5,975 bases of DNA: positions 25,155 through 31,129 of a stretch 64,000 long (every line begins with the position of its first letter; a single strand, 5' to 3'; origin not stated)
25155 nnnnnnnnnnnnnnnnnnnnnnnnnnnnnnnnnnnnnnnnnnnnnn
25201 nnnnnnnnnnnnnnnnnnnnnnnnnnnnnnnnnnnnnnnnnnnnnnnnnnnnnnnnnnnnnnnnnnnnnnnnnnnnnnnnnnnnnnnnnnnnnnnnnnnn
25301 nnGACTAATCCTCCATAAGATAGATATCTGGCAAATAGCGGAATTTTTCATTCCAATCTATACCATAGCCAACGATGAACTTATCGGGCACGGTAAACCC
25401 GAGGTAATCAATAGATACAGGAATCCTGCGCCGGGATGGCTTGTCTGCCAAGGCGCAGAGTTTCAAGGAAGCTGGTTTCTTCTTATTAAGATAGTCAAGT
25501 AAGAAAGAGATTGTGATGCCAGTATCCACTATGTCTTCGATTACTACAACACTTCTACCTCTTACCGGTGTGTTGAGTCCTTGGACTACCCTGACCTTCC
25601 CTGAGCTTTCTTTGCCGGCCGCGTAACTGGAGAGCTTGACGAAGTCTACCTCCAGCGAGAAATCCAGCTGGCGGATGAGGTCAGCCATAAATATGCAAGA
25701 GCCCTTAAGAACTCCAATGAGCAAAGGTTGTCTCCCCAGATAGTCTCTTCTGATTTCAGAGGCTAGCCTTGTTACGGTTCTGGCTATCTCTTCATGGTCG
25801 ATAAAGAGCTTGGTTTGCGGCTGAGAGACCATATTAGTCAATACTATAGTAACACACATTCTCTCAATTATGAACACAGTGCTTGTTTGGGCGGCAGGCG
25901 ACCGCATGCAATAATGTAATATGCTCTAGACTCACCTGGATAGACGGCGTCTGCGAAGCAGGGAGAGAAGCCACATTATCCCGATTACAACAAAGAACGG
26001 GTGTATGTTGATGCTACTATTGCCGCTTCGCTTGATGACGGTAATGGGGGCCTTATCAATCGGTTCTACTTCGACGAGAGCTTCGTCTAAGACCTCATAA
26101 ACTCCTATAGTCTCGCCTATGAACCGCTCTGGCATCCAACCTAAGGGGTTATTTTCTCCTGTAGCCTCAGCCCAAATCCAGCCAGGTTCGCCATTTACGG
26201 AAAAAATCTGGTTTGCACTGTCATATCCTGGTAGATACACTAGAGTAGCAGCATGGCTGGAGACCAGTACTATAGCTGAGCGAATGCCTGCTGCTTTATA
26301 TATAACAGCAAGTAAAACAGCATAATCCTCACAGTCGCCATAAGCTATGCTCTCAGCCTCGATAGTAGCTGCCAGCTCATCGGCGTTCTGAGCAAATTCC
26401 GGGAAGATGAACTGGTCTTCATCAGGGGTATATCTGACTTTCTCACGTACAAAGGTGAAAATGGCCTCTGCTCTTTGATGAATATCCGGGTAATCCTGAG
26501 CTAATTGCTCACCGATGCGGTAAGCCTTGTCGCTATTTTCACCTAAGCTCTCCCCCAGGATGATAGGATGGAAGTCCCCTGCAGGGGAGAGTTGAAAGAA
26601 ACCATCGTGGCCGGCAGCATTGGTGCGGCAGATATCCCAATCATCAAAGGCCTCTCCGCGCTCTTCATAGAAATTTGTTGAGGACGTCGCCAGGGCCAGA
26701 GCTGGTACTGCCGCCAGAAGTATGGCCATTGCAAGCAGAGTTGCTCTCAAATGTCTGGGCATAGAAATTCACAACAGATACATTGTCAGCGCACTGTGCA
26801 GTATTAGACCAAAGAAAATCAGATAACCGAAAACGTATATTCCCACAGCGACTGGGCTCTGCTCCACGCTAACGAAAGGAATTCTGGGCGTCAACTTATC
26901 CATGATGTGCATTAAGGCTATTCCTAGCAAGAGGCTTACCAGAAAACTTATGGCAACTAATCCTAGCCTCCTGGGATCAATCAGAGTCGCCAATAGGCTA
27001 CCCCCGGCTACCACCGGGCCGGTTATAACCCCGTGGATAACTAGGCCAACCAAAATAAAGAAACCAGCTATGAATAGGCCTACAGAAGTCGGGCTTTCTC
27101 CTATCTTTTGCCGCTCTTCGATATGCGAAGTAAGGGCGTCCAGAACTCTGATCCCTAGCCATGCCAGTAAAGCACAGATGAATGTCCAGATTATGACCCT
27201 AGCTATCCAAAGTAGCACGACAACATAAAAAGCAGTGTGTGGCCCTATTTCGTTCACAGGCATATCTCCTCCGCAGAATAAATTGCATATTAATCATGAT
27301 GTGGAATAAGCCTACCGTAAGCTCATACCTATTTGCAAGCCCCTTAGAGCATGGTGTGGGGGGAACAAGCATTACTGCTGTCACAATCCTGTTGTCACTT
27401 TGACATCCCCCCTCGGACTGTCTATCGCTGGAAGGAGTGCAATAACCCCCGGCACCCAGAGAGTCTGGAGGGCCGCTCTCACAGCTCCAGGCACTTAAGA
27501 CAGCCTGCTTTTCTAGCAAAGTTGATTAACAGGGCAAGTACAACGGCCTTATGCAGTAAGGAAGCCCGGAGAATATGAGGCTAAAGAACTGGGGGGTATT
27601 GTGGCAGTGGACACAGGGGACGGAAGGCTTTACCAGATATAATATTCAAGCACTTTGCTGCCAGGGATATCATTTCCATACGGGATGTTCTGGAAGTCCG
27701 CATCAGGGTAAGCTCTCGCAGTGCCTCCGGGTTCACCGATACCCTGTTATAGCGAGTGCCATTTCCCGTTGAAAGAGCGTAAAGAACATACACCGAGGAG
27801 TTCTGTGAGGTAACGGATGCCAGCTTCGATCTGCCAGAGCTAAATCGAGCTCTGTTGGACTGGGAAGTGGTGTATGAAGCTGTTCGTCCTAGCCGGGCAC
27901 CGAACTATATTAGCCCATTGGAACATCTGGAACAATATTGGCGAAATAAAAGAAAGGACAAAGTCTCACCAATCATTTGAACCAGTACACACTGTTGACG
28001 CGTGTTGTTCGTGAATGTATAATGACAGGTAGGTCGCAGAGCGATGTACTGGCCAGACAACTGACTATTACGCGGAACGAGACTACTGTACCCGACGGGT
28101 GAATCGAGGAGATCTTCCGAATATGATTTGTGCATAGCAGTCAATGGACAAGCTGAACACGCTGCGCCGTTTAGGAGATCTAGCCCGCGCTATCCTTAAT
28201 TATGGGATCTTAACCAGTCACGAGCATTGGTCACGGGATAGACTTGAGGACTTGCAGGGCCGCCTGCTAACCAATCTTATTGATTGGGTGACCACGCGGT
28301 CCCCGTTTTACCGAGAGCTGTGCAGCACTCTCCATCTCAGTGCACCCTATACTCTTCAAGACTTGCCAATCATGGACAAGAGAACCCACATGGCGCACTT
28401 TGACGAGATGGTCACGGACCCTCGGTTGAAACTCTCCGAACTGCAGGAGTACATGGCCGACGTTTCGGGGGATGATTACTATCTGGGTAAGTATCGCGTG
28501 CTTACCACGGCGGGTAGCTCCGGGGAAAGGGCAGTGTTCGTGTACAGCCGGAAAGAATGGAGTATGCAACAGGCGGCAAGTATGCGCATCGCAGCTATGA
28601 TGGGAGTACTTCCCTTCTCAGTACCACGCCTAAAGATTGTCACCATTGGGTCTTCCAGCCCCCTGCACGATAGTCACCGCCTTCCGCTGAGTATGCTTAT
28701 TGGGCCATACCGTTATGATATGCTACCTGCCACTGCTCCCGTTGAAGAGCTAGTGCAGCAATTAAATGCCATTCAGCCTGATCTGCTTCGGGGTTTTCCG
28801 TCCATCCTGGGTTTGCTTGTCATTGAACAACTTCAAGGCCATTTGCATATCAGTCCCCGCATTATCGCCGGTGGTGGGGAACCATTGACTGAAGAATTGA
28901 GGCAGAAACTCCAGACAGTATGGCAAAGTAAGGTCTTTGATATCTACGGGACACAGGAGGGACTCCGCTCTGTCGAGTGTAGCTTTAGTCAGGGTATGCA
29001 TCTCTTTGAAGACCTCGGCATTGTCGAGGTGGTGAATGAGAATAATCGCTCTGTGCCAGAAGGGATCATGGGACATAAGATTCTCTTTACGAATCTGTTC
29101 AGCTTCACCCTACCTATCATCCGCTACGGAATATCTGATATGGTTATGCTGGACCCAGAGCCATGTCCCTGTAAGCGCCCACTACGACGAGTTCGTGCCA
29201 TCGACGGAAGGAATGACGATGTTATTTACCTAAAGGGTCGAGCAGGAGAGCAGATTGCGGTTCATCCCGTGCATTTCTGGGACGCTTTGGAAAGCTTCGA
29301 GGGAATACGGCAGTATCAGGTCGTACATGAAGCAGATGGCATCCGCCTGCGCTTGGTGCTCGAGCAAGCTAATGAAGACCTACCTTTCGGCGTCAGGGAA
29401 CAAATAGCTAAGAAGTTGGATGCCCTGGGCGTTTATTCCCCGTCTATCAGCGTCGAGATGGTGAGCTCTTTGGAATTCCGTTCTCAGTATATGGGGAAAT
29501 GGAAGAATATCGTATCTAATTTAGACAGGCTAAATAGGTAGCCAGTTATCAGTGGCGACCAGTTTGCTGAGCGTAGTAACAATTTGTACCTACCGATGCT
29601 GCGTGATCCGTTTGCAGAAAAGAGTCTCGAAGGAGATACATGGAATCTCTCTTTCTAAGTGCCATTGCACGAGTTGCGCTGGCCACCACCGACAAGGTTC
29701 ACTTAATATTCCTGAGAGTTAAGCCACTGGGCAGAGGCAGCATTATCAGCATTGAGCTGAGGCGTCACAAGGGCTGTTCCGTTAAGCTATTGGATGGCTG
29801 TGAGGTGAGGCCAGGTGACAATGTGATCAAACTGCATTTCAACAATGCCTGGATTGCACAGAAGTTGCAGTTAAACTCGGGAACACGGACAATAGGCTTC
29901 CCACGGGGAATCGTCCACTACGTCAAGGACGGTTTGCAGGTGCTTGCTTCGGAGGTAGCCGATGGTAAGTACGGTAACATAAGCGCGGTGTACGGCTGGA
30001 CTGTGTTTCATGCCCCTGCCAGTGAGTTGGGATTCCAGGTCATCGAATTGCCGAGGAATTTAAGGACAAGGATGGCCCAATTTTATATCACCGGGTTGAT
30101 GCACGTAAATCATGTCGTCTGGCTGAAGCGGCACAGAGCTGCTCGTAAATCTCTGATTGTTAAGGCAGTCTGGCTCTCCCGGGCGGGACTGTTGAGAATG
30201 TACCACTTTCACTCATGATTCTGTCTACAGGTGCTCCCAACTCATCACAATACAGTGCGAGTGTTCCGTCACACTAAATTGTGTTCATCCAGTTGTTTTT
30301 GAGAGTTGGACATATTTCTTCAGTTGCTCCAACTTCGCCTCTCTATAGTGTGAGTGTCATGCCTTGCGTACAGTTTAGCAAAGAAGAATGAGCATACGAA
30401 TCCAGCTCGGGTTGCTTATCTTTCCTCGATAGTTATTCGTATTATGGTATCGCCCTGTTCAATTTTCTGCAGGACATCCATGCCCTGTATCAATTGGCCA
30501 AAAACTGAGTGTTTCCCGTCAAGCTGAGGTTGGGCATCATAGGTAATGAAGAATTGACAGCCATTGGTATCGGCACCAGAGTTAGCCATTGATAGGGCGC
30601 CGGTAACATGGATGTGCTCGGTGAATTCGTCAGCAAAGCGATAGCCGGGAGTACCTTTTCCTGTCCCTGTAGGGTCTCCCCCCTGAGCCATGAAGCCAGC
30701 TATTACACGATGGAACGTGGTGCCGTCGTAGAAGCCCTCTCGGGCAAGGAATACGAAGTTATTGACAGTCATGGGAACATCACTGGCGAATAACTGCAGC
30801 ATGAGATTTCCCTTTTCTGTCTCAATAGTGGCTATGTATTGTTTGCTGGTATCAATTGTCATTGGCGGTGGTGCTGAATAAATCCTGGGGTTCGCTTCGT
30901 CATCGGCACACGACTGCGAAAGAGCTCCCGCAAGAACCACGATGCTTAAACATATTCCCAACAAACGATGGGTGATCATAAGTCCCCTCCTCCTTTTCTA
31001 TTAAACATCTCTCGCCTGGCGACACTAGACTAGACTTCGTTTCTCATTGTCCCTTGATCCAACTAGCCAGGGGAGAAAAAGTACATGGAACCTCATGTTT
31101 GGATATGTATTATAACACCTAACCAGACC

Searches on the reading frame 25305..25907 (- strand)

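Call 45: search_protein_families(library=pfam, proteins=[window:25305-25907:-], max_evalue=0.00001)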
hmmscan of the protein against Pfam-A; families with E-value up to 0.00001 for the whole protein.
window:25305-25907:- (200 aa): 1 family
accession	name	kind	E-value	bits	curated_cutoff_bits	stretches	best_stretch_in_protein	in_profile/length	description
PF00156.33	Pribosyltran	-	2.1e-25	89.3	26.3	1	37-184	7-156/158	Phosphoribosyl transferase domain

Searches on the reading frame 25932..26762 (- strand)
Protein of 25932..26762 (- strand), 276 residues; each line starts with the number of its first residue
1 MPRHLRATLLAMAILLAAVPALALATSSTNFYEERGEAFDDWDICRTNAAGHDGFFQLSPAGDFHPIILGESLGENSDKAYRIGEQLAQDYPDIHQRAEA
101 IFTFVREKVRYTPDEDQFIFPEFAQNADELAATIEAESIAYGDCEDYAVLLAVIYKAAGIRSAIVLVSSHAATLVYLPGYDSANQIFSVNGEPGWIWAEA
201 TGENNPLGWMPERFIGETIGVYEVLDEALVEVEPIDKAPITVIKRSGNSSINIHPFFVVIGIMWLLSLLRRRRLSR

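Call 45: search_protein_families(library=pfam, proteins=[window:25932-26762:-], max_evalue=0.00001)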
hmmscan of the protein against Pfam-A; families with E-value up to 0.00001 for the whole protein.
window:25932-26762:- (276 aa): 1 family
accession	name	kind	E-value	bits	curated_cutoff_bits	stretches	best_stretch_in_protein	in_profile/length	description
PF01841.26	Transglut_core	-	7.9e-07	29.8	23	1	89-200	9-96/108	Transglutaminase-like superfamily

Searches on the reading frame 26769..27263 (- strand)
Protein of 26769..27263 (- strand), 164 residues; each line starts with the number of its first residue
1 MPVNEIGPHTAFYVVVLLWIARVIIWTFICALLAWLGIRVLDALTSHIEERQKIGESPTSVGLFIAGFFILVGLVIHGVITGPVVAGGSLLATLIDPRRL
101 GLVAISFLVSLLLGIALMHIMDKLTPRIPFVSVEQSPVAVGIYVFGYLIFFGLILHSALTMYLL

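Call 46: search_protein_families(library=pfam, proteins=[window:26769-27263:-], max_evalue=0.00001)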
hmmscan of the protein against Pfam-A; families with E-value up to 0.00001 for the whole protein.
window:26769-27263:- (164 aa): 1 family
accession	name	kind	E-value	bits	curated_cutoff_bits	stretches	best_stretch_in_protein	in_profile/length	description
PF03994.20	DUF350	-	6.8e-15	55.7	26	1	22-159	8-133/133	Domain of Unknown Function (DUF350)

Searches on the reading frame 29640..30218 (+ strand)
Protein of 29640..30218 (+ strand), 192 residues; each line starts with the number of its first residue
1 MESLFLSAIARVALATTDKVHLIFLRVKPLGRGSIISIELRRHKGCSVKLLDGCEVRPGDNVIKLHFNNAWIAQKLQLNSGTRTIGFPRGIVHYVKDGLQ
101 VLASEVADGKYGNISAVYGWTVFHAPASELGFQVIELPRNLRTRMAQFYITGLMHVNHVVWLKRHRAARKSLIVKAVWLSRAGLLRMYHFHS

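Call 46: search_protein_families(library=pfam, proteins=[window:29640-30218:+], max_evalue=0.00001)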
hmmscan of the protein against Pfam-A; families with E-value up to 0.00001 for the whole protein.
window:29640-30218:+ (192 aa): 1 family
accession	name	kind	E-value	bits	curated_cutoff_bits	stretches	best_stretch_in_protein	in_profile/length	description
PF22790.2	YkoP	-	3.7e-30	104.9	27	1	15-188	9-183/183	YkoP domain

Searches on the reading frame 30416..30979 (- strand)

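Call 46: search_protein_families(library=pfam, proteins=[window:30416-30979:-], max_evalue=0.00001)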
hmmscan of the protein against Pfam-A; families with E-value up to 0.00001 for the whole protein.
window:30416-30979:- (187 aa): 1 family
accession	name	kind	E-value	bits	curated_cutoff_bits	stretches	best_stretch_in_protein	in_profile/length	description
PF00160.26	Pro_isomerase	-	5.7e-48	163.6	21.7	1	51-178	3-142/159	Cyclophilin type peptidyl-prolyl cis-trans isomerase/CLD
